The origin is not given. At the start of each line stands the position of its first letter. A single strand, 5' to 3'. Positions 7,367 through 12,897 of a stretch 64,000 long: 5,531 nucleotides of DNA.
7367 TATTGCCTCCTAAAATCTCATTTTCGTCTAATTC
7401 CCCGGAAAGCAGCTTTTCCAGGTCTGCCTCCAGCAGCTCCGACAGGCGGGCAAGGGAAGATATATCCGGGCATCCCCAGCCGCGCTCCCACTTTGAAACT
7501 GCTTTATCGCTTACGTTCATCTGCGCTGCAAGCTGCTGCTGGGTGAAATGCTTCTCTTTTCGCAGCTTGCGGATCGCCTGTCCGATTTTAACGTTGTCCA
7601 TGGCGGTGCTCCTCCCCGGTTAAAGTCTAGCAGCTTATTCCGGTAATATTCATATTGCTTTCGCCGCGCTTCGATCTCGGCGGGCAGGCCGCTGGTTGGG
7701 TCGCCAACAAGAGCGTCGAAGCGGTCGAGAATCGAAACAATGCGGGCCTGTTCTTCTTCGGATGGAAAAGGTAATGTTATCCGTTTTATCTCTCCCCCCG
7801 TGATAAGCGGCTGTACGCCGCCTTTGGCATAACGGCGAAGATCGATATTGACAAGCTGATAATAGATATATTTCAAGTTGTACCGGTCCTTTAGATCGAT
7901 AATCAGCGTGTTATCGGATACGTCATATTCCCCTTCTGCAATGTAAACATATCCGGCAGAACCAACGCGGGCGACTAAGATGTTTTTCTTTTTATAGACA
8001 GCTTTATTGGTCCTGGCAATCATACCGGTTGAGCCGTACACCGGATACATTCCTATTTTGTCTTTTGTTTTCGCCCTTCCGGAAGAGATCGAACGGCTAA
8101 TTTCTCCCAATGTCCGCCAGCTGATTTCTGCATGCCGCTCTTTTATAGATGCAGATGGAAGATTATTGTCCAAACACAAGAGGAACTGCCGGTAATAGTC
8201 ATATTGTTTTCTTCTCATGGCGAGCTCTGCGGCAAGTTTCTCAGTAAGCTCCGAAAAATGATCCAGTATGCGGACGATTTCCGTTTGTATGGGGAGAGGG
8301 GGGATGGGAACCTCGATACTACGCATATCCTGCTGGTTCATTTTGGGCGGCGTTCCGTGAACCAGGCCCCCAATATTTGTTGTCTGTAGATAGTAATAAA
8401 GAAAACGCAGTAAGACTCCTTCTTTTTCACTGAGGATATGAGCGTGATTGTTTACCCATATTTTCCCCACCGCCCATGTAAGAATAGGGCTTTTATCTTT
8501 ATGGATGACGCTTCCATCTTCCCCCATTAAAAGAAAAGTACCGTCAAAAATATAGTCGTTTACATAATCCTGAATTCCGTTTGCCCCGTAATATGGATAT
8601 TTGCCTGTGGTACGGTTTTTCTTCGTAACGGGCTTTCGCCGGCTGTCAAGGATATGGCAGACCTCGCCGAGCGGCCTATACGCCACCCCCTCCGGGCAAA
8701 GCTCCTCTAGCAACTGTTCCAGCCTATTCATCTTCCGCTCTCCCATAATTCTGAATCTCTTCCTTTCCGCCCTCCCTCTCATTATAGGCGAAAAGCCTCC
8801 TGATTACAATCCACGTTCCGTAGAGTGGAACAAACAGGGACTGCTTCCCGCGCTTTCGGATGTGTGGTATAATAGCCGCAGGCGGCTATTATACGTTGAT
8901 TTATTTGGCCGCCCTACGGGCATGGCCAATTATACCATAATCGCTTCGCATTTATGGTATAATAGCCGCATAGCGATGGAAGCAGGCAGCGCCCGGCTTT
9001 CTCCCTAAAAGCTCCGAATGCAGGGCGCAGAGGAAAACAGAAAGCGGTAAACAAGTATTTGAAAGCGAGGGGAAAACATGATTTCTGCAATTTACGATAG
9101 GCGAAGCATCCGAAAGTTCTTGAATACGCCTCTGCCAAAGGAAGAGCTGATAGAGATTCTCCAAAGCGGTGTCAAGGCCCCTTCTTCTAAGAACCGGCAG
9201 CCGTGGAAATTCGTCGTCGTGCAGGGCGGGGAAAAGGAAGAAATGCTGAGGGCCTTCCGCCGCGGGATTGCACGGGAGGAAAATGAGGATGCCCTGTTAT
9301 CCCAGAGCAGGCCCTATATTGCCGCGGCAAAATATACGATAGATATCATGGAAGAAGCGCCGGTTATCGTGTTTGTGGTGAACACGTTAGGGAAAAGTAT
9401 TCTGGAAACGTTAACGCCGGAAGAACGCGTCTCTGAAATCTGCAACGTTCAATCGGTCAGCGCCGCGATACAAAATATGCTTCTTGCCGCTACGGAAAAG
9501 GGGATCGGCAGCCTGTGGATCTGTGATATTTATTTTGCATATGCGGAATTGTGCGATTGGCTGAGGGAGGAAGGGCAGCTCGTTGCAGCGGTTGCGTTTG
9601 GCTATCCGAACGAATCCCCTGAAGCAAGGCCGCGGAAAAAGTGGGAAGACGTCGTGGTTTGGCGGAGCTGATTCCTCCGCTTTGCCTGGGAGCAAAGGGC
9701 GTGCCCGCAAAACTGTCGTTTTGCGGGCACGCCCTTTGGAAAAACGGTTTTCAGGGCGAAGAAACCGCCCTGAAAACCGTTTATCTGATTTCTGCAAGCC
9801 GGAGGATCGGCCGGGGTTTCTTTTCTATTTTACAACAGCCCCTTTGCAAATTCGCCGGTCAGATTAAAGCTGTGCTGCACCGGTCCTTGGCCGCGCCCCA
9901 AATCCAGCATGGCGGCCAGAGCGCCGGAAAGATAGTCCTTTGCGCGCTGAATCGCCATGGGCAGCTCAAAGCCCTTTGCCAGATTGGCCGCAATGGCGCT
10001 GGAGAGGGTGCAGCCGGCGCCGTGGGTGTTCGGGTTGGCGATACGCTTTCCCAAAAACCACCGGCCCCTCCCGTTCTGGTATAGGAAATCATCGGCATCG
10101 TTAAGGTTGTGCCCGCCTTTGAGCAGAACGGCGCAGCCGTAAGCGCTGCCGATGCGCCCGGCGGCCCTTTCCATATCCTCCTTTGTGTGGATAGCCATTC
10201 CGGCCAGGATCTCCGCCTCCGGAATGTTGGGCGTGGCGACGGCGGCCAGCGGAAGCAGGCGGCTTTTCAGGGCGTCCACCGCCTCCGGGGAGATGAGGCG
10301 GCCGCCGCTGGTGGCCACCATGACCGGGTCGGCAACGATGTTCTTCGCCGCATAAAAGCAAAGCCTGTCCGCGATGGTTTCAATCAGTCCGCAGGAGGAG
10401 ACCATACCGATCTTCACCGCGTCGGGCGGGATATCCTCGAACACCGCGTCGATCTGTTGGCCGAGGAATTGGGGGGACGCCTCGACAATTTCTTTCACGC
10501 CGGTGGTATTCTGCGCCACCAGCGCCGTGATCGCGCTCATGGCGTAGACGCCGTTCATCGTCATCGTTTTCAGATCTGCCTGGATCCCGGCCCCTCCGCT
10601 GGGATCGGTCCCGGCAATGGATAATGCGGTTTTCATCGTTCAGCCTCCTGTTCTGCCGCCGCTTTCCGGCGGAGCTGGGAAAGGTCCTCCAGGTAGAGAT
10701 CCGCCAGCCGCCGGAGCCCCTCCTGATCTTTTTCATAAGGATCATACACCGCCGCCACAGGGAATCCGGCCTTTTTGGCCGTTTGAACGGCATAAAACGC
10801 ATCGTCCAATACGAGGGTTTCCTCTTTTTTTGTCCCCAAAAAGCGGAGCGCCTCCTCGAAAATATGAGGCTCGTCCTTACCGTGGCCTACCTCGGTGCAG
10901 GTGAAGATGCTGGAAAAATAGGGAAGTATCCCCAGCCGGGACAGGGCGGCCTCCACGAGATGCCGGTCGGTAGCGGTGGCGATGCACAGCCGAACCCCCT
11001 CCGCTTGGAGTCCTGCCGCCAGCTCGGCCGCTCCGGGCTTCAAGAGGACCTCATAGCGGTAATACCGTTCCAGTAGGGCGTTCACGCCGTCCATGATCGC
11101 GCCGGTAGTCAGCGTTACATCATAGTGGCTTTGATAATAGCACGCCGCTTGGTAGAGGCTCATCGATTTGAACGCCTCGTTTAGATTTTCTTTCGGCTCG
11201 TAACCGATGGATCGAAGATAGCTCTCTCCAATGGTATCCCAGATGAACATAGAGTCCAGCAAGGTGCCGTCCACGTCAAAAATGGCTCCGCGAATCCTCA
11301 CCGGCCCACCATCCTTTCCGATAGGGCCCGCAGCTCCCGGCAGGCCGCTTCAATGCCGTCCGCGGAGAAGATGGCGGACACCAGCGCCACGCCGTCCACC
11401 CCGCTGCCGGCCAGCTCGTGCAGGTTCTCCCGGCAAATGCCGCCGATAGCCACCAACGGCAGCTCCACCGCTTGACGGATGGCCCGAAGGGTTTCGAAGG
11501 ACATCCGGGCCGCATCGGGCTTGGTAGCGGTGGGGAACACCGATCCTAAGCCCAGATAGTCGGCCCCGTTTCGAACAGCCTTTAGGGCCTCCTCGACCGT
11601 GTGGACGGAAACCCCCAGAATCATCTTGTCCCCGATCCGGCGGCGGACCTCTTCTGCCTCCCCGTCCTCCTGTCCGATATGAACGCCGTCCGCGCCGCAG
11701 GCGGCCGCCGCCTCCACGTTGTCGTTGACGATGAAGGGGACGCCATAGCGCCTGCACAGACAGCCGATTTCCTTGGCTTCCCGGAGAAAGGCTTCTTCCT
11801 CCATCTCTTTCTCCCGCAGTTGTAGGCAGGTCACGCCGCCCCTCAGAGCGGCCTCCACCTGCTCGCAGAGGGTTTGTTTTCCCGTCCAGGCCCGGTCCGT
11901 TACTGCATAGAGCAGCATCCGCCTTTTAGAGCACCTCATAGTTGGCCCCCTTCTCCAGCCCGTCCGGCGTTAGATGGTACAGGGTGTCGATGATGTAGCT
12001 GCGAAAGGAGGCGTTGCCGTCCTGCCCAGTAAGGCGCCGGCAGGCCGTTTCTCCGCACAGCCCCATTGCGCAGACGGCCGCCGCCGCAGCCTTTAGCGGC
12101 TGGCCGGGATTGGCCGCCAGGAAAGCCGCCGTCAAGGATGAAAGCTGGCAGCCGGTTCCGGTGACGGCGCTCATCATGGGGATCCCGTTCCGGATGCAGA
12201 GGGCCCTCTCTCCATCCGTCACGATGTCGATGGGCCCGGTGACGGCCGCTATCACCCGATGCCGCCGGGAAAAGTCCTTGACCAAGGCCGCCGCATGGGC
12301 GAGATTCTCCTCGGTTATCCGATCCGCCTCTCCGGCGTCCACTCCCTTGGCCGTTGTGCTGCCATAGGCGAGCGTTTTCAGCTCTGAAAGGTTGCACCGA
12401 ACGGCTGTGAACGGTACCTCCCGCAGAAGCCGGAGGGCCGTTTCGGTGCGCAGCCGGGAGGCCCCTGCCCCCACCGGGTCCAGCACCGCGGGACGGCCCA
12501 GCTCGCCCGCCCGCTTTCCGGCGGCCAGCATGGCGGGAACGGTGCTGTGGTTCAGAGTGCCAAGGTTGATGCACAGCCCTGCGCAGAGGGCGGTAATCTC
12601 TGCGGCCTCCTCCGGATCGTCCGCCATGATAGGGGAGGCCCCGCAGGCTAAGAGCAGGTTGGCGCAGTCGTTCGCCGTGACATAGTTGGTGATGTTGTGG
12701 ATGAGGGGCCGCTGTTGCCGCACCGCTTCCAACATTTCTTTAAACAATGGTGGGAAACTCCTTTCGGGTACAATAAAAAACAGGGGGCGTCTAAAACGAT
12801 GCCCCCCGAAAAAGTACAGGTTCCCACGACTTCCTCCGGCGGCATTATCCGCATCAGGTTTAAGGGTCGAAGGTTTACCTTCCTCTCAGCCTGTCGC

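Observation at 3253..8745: Two orphan, inverted hsdS genes share a 63-bp perfect inverted repeat and enclose a regulator cargo; no hsdM, hsdR or recombinase in the window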

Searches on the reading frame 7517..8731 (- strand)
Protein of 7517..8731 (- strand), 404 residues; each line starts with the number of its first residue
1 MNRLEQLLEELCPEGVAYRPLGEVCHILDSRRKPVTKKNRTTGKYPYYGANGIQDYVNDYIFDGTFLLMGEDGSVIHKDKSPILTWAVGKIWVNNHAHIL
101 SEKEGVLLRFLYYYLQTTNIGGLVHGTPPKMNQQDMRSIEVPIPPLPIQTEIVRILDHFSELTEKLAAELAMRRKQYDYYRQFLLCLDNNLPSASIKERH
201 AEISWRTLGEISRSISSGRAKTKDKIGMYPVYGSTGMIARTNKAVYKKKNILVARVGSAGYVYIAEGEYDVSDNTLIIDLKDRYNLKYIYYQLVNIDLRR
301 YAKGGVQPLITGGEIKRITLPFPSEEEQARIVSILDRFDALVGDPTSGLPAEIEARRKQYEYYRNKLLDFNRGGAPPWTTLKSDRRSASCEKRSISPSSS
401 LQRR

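Call 7: search_protein_families(library=pfam, proteins=[window:7517-8731:-], max_evalue=0.01)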
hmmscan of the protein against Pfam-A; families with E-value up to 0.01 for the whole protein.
window:7517-8731:- (404 aa): 1 family
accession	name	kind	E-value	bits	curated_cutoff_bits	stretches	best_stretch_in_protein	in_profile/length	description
PF01420.25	Methylase_S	-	1.1e-46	159.5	22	2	13-170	1-166/168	Type I restriction modification DNA specificity domain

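Call 9: find_encoding_contigs(protein=window:7517-8731:-, flank=10000, max_places=10)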
Protein window:7517-8731:- (404 aa): no gene with exactly this product is on record in the collection.

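Call 19: find_homologous_proteins(query=window:7598-8731:-, max_evalue=1e-10)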
Query seq(378 aa) (378 aa): 7982 proteins with E <= 1e-10 among 8000 candidates; the best 120 are listed.
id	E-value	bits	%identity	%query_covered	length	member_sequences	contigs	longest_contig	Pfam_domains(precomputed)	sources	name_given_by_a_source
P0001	1.4e-156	539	57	98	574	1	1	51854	PF01420.26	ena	-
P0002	7.0e-155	534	54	99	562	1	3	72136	PF01420.26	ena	-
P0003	1.2e-154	533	52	98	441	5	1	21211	PF01420.26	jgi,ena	-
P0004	2.9e-150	518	45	98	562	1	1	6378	PF01420.26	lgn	-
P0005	8.3e-144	497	59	98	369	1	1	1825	PF01420.26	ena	-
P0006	2.2e-143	496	59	98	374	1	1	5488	PF01420.26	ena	-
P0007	4.6e-143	495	60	98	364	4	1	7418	PF01420.26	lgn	-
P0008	4.9e-143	495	46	98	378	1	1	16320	PF01420.26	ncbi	-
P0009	1.8e-142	493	58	98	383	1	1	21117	PF01420.26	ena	-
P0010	2.9e-142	492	60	98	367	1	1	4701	PF01420.26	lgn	-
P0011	4.0e-141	488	42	99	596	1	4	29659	PF01420.26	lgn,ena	-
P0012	5.8e-141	488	43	99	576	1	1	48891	PF01420.26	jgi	-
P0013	1.9e-140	486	42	99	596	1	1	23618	PF01420.26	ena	-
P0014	3.9e-140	485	59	98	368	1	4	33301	PF01420.26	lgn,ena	-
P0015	4.7e-140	485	58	98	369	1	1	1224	PF01420.26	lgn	-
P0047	4.9e-132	458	100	55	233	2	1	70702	PF01420.26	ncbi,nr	ncbi:MAG: hypothetical protein HFG26_09860 [Provencibacterium sp.]|nr:hypothetical protein [Provenci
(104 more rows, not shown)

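Call 21: find_encoding_contigs(protein=P0047, flank=10000, max_places=10)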
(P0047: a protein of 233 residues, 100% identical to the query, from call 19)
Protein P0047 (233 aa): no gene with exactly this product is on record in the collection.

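Call 32: find_encoding_contigs(protein=P0014, flank=10000, max_places=3)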
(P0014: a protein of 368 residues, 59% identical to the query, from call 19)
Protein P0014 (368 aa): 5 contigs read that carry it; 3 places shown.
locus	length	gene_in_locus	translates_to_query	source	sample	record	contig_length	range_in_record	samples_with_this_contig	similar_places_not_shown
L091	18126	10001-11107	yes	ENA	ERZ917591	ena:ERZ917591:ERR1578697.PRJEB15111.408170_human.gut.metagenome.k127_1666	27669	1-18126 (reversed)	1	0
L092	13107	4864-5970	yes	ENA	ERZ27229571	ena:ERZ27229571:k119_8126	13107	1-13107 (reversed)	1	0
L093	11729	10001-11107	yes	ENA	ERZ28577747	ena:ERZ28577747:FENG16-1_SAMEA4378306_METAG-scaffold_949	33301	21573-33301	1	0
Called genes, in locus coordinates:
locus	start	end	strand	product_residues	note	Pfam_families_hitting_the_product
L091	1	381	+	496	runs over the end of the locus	PF00328:His_Phos_2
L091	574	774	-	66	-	-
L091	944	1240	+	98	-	-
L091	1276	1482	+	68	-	-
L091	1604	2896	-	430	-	PF02403:Seryl_tRNA_N, PF00587:tRNA-synt_2b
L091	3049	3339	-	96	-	PF01016:Ribosomal_L27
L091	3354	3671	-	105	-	PF00829:Ribosomal_L21p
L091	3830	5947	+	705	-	PF07715:Plug, PF00593:TonB_dep_Rec_b-barrel, PF14905:OMP_b-brl_3 (weak)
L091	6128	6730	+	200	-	-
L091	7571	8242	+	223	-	PF10544:T5orf172, PF13455:MUG113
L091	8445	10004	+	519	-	PF12161:HsdM_N, PF02384:N6_Mtase, PF07669:Eco57I (weak)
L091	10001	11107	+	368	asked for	PF01420:Methylase_S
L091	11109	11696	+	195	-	-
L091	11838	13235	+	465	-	PF13546:DDE_5, PF01609:DDE_Tnp_1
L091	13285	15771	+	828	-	PF07715:Plug (weak)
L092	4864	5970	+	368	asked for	PF01420:Methylase_S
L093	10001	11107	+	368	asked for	PF01420:Methylase_S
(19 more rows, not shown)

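Call 33: find_encoding_contigs(protein=P0001, flank=10000, max_places=3)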
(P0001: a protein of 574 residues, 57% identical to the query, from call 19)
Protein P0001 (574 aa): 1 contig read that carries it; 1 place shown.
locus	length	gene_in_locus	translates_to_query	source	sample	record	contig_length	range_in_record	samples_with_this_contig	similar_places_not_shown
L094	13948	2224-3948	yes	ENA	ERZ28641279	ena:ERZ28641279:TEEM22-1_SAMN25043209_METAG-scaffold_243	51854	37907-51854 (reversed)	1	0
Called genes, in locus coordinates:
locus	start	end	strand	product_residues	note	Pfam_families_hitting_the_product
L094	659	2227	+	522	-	PF12161:HsdM_N, PF02384:N6_Mtase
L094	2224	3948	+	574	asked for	PF01420:Methylase_S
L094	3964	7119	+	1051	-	PF04313:HSDR_N, PF00270:DEAD, PF04851:ResIII, PF18766:SWI2_SNF2, PF22679:T1R_D3-like, PF12008:EcoR124_C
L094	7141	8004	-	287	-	-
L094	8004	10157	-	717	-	-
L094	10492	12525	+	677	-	-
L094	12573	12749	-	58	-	PF12728:HTH_17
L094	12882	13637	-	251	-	-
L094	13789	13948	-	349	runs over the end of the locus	-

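Call 57: search_protein_families(library=padloc, proteins=[window:7517-8731:-], max_evalue=0.001)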
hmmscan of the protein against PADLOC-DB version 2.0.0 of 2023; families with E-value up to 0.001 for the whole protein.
window:7517-8731:- (404 aa): 99 families (the best 25 are shown)
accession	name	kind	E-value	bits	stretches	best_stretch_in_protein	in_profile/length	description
PDLC03144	Specificity_I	-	1.9e-92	308.8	1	1-371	1-384/388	Type I specificity subunit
PDLC03077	Specificity_I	-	1.2e-75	253.6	1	1-370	1-409/417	Type I specificity subunit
PDLC03057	Specificity_I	-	1.5e-56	190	2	242-371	273-404/407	Type I specificity subunit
PDLC03099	Specificity_I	-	5.4e-54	181.9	2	20-162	9-146/405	Type I specificity subunit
PDLC03126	Specificity_I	-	5.6e-48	162.2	2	281-372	593-688/690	Type I specificity subunit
PDLC03111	Specificity_I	-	2.6e-45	152.8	2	1-189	1-197/207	Type I specificity subunit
PDLC03188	Specificity_I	-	7.1e-40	135.2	2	18-168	265-416/458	Type I specificity subunit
PDLC03073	Specificity_I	-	1.4e-37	127.9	2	28-186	264-421/437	Type I specificity subunit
PDLC04137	mad5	-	8.1e-36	122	1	15-365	2-391/392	mads_5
PDLC03082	Specificity_I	-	8.5e-35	118.8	1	12-157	186-330/368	Type I specificity subunit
PDLC03068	Specificity_I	-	7.4e-34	115.6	2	89-339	89-366/403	Type I specificity subunit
PDLC03131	Specificity_I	-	3.1e-29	100.6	2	161-370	211-425/439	Type I specificity subunit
PDLC03061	Specificity_I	-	1e-27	95.2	2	218-342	17-146/360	Type I specificity subunit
PDLC03198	Specificity_I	-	2e-27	94.6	2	104-191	110-204/208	Type I specificity subunit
PDLC03090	Specificity_I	-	2.8e-25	87.4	1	56-337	78-396/434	Type I specificity subunit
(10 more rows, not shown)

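Call 58: search_protein_families(library=ncbifam, proteins=[window:7517-8731:-], max_evalue=0.001)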
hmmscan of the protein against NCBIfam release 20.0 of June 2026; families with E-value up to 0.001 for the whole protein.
window:7517-8731:- (404 aa): 1 family
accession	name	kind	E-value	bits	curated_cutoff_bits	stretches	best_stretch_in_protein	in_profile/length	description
NF047740.1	antiphage_MADS5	equivalog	0.00059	18.8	400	0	239-333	326-433/461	methylation-associated defense system restriction endonuclease subunit S MAD5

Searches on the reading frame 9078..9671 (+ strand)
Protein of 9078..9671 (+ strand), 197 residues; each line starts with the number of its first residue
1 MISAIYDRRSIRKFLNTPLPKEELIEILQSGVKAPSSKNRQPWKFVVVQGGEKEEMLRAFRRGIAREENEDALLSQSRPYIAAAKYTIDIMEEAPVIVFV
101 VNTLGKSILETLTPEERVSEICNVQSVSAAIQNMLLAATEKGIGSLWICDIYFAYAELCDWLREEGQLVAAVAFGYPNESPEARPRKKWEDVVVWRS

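Call 7: search_protein_families(library=pfam, proteins=[window:9078-9671:+], max_evalue=0.01)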
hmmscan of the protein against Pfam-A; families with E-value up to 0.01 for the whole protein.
window:9078-9671:+ (197 aa): 2 families
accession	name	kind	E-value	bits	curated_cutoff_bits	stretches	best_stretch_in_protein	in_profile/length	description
PF00881.29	Nitroreductase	-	3.6e-35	122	23.5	1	5-176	1-167/167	Nitroreductase family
PF14512.11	TM1586_NiRdase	-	1.9e-12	47.7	27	2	132-194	89-150/215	Putative TM nitroreductase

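Call 57: search_protein_families(library=padloc, proteins=[window:9078-9671:+], max_evalue=0.001)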
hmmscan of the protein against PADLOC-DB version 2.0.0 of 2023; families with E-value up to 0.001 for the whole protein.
window:9078-9671:+ (197 aa): 0 families

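Call 58: search_protein_families(library=ncbifam, proteins=[window:9078-9671:+], max_evalue=0.001)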
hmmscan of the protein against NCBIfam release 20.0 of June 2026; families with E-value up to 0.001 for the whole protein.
window:9078-9671:+ (197 aa): 9 families
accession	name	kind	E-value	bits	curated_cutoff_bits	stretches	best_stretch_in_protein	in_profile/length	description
NF009810.0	PRK13294.1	equivalog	8.1e-20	71.1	304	1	3-196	256-449/449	coenzyme F420-0:L-glutamate ligase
TIGR02476.1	BluB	equivalog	9.7e-19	67.6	150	1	3-182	11-185/205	5,6-dimethylbenzimidazole synthase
TIGR03553.1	F420_FbiB_CTERM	equivalog_domain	1.5e-18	67.2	249.55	1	4-195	2-193/194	F420 biosynthesis protein FbiB, C-terminal domain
NF008088.0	PRK10828.1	equivalog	1.4e-11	44.3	183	1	6-150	8-134/183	NAD(P)H nitroreductase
NF008033.1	PRK10765.1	equivalog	3.2e-10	39.8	223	2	2-59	5-62/240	oxygen-insensitive NADPH nitroreductase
NF047509.1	Rv3131_FMN_oxido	subfamily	2e-07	30.8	199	1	27-49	2-24/319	Acg family FMN-binding oxidoreductase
NF003768.0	PRK05365.1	equivalog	0.00015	21.4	152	1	7-60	20-73/200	malonic semialdehyde reductase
NF008275.0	PRK11053.1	equivalog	0.00031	20.3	227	1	6-59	8-63/217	oxygen-insensitive NAD(P)H nitroreductase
NF011424.0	PRK14851.1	subfamily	0.00076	17.6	1170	0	17-47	321-351/679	hypothetical protein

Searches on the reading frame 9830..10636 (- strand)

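Call 17: search_protein_families(library=pfam, proteins=[window:9830-10636:-], max_evalue=0.0001)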
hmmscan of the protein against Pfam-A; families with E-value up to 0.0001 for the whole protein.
window:9830-10636:- (268 aa): 2 families
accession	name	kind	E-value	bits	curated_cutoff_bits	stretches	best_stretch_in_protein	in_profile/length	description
PF08543.17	Phos_pyr_kin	-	2.2e-91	306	27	1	11-254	1-246/246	Phosphomethylpyrimidine kinase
PF00294.29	PfkB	-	5.3e-06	26.4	25.8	1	92-232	150-282/302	pfkB family carbohydrate kinase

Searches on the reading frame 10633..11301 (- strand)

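Call 17: search_protein_families(library=pfam, proteins=[window:10633-11301:-], max_evalue=0.0001)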
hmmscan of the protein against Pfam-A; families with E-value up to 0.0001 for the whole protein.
window:10633-11301:- (222 aa): 3 families
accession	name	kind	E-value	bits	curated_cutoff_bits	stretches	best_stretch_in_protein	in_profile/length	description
PF00702.32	Hydrolase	-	4.5e-23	83.1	26.4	1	3-179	1-191/191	haloacid dehalogenase-like hydrolase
PF13419.12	HAD_2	-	2.1e-22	80.5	23.8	1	7-185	2-178/178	Haloacid dehalogenase-like hydrolase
PF12710.13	HAD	-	4.2e-12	47.3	27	1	6-124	1-123/189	haloacid dehalogenase-like hydrolase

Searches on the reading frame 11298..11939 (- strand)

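Call 17: search_protein_families(library=pfam, proteins=[window:11298-11939:-], max_evalue=0.0001)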
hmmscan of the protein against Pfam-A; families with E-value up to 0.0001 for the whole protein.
window:11298-11939:- (213 aa): 1 family
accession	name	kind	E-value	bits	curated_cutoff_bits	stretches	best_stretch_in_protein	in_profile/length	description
PF02581.23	TMP-TENI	-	3.9e-69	232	27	1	10-190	1-180/180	Thiamine monophosphate synthase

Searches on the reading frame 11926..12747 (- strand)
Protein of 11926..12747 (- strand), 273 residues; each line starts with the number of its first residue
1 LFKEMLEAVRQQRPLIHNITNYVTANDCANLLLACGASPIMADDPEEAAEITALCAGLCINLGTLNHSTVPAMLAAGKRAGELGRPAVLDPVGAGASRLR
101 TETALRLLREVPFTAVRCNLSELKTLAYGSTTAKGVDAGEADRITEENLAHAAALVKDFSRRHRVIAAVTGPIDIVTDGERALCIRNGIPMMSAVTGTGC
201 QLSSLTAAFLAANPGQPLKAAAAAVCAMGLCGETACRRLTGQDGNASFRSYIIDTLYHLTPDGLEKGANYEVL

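Call 17: search_protein_families(library=pfam, proteins=[window:11926-12747:-], max_evalue=0.0001)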
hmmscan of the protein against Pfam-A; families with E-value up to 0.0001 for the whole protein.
window:11926-12747:- (273 aa): 2 families
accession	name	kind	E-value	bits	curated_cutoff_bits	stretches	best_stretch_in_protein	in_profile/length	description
PF02110.20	HK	-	2.6e-72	243.6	27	1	6-261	1-246/247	Hydroxyethylthiazole kinase family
PF08543.17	Phos_pyr_kin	-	1.6e-06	28.1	27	1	63-220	67-219/246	Phosphomethylpyrimidine kinase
